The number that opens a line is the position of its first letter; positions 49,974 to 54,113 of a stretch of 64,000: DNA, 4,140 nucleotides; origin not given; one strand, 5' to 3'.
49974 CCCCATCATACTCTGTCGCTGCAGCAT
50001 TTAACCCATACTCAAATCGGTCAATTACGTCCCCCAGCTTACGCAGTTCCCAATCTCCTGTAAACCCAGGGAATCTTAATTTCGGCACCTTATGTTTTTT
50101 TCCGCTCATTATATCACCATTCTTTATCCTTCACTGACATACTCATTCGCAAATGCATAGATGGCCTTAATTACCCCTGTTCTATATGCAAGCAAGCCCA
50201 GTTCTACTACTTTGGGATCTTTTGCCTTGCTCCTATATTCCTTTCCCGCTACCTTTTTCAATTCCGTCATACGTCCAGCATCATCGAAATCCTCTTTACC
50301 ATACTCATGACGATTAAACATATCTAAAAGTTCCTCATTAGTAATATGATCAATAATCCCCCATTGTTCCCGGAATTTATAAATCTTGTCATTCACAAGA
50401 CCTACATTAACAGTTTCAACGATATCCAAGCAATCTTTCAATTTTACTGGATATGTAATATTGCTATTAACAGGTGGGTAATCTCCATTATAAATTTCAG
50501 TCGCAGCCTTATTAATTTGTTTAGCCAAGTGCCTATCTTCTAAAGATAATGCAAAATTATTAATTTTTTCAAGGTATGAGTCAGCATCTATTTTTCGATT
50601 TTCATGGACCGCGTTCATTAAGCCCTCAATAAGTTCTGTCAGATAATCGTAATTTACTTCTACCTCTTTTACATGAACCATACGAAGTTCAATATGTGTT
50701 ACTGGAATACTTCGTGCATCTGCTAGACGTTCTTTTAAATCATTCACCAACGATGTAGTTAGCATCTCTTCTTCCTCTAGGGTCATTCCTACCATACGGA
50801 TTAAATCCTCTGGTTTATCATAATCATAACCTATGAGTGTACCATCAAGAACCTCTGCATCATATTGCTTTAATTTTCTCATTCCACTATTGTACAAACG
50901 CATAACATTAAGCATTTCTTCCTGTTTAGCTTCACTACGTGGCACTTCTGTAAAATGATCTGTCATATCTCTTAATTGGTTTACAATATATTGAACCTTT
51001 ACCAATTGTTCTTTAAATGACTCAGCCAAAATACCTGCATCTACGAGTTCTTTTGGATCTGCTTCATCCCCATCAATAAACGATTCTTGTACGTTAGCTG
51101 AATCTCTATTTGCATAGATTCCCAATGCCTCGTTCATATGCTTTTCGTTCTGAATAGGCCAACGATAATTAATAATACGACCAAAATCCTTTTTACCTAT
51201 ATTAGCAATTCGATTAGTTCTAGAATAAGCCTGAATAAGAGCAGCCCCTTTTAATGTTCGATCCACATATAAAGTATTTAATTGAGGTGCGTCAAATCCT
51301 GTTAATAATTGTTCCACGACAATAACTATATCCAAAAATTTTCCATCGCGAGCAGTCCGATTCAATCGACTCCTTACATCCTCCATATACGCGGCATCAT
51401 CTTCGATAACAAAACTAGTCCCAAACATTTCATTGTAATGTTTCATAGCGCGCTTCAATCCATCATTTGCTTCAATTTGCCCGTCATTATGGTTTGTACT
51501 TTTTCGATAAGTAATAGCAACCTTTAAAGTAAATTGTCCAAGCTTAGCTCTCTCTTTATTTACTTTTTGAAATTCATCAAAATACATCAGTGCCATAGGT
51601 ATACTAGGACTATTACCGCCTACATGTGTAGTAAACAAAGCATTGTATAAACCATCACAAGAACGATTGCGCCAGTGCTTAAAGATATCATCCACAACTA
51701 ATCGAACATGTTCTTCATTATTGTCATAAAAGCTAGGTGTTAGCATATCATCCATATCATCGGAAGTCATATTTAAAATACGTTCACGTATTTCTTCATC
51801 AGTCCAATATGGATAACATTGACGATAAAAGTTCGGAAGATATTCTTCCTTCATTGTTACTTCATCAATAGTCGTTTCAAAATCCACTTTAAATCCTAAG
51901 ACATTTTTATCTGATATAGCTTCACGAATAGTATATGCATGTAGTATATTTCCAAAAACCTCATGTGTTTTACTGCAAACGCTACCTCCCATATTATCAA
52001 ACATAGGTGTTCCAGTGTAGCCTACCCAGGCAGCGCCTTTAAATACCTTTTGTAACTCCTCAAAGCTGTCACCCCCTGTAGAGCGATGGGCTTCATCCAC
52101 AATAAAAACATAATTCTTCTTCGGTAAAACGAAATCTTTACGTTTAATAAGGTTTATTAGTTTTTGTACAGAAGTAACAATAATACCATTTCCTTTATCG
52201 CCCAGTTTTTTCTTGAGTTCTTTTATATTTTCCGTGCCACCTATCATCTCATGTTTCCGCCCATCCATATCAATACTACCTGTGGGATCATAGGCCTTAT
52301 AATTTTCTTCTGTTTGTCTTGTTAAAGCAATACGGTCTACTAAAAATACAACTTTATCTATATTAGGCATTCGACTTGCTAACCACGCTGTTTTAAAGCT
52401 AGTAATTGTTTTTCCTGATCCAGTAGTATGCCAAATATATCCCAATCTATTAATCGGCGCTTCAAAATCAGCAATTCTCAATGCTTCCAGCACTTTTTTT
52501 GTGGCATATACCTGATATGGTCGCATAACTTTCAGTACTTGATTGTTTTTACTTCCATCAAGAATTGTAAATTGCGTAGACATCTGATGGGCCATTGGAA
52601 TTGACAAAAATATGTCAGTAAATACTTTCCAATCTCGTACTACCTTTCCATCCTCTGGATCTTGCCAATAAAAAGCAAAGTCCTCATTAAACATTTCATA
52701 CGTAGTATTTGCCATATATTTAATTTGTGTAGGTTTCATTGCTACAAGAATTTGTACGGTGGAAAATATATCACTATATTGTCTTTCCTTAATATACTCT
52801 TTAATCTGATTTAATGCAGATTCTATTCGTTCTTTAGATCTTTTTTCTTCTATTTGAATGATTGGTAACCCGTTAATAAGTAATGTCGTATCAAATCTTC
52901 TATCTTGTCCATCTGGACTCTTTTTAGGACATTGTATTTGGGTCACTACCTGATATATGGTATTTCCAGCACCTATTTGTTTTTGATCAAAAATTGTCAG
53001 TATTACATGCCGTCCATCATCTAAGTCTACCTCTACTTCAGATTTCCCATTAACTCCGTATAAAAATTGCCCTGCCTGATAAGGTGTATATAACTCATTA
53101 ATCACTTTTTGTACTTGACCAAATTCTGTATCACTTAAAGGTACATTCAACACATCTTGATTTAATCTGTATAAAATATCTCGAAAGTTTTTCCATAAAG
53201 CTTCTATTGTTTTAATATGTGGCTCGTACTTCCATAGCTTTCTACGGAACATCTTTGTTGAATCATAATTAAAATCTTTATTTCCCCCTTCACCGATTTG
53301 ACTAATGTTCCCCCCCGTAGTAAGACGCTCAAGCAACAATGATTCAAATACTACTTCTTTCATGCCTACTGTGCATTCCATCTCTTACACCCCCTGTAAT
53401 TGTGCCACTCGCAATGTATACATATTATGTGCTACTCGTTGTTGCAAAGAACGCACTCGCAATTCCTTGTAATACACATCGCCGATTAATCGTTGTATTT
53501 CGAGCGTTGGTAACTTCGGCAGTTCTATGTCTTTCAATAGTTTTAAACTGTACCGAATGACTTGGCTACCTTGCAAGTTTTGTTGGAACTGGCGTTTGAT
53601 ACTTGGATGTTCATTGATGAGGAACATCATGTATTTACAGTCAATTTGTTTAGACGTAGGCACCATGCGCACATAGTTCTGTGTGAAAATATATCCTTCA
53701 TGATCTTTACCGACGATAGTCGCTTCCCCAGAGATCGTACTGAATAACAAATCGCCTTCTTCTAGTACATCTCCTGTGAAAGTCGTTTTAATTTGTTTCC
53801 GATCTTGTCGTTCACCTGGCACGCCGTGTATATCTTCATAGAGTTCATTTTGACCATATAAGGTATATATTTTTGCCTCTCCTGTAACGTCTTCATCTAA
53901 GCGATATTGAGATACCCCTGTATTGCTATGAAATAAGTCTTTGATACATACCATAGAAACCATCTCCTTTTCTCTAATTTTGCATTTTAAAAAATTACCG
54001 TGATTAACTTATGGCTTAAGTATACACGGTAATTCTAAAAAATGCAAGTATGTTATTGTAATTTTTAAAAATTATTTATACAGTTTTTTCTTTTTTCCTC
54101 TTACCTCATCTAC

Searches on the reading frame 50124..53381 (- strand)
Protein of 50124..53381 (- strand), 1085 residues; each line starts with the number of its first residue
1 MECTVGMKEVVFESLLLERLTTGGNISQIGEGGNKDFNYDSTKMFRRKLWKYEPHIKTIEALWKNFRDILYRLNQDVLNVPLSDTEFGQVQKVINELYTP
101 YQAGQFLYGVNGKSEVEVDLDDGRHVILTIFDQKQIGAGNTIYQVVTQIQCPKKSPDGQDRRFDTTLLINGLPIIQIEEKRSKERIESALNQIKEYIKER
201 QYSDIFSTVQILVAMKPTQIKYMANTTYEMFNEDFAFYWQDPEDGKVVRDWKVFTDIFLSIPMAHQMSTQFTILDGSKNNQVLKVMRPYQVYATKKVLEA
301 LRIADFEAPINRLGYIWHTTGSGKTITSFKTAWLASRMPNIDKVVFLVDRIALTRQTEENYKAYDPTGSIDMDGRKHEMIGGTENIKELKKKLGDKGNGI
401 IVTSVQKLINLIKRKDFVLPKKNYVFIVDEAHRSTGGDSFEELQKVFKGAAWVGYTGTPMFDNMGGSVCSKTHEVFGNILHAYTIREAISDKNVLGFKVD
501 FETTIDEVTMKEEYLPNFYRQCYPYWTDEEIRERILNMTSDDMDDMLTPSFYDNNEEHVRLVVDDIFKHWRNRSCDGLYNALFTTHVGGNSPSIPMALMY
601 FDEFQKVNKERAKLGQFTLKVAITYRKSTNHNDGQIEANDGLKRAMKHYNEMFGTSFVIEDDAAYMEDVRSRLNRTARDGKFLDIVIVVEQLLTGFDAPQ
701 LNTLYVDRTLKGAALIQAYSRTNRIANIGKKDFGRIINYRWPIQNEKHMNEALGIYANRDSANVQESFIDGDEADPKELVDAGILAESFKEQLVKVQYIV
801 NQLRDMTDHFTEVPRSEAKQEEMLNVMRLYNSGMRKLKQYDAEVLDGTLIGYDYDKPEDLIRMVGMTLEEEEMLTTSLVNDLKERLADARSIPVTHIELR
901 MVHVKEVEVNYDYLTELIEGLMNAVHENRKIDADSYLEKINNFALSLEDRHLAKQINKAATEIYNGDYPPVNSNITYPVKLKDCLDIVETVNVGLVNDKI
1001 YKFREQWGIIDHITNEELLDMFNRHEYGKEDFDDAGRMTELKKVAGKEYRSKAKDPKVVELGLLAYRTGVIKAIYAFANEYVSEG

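Call 3: search_protein_families(library=pfam, proteins=[window:50124-53381:-], max_evalue=0.1)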
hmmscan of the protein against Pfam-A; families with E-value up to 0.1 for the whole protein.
window:50124-53381:- (1085 aa): 7 families
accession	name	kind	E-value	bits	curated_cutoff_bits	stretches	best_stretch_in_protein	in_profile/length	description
PF18766.7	SWI2_SNF2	-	4.2e-47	161.1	26.7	1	289-521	1-210/221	SWI2/SNF2 ATPase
PF22679.2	T1R_D3-like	-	2.8e-44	151.7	27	1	579-740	3-157/158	Type I restriction enzyme subunit R domain 3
PF04851.21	ResIII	-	1.5e-31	110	22.5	1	285-459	3-162/164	Type III restriction enzyme, res subunit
PF04313.20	HSDR_N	-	5.3e-22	79.1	25.1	1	39-228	23-195/198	Type I restriction enzyme R protein N terminus (HSDR_N)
PF00270.35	DEAD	-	1.8e-09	38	26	1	319-448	22-143/167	DEAD/DEAH box helicase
PF12008.13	EcoR124_C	-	3.4e-09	37.1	23.1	1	784-980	1-169/260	Type I restriction and modification enzyme - subunit R C terminal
PF00712.24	DNA_pol3_beta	-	0.0003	21.4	24.4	1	183-267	7-87/120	DNA polymerase III beta subunit, N-terminal domain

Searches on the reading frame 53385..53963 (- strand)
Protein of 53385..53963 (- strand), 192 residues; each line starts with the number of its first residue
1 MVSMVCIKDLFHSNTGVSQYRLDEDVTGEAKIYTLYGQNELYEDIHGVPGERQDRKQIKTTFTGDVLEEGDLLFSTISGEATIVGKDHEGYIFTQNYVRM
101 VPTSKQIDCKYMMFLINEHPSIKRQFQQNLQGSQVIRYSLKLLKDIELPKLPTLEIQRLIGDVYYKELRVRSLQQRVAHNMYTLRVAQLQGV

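Call 3: search_protein_families(library=pfam, proteins=[window:53385-53963:-], max_evalue=0.1)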
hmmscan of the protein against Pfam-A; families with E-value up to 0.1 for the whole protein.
window:53385-53963:- (192 aa): 1 family
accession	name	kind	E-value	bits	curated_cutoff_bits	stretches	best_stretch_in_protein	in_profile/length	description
PF01420.25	Methylase_S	-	8.3e-06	26.5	22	1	4-162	6-147/168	Type I restriction modification DNA specificity domain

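Call 4: search_protein_families(library=padloc, proteins=[window:53385-53963:-], max_evalue=0.1)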
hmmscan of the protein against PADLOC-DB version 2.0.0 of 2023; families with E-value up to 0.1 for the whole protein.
window:53385-53963:- (192 aa): 36 families (the best 25 are shown)
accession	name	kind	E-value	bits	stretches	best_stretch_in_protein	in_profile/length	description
PDLC03100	Specificity_I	-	5.2e-09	34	1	7-180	201-375/392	Type I specificity subunit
PDLC03076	Specificity_I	-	7.1e-09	33.4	1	48-161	361-473/488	Type I specificity subunit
PDLC03073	Specificity_I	-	2e-08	31.8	1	31-163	44-179/437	Type I specificity subunit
PDLC03086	Specificity_I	-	2.9e-08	31.1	1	60-164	65-170/458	Type I specificity subunit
PDLC03089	Specificity_I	-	6e-08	30.2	1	31-163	33-164/446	Type I specificity subunit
PDLC03078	Specificity_I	-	6.2e-08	30.5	1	51-166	68-182/419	Type I specificity subunit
PDLC03079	Specificity_I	-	2.1e-07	28.4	1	52-160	70-176/470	Type I specificity subunit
PDLC03105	Specificity_I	-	1.9e-06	25.6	1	7-161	243-395/448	Type I specificity subunit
PDLC03169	Specificity_I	-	1.9e-06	25.5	1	61-157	278-375/461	Type I specificity subunit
PDLC03072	Specificity_I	-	1.9e-06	25.2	1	45-179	285-416/448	Type I specificity subunit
PDLC03069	Specificity_I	-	2.5e-06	24.9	1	66-163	57-153/387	Type I specificity subunit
PDLC03168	Specificity_I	-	2.9e-06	25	1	6-164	9-162/459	Type I specificity subunit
PDLC03153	Specificity_I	-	5.3e-06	24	1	68-179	279-393/417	Type I specificity subunit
PDLC03068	Specificity_I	-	5.7e-06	23.7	1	56-163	58-161/403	Type I specificity subunit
PDLC03148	Specificity_I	-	5.7e-06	23.3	1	54-167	80-191/453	Type I specificity subunit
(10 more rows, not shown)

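Call 5: search_protein_families(library=ncbifam, proteins=[window:53385-53963:-], max_evalue=0.1)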
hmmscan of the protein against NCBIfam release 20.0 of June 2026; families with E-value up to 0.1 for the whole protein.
window:53385-53963:- (192 aa): 1 family
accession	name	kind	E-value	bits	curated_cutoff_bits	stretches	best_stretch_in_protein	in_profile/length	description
NF047740.1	antiphage_MADS5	equivalog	1.2e-05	24.3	400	1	70-158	344-430/461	methylation-associated defense system restriction endonuclease subunit S MAD5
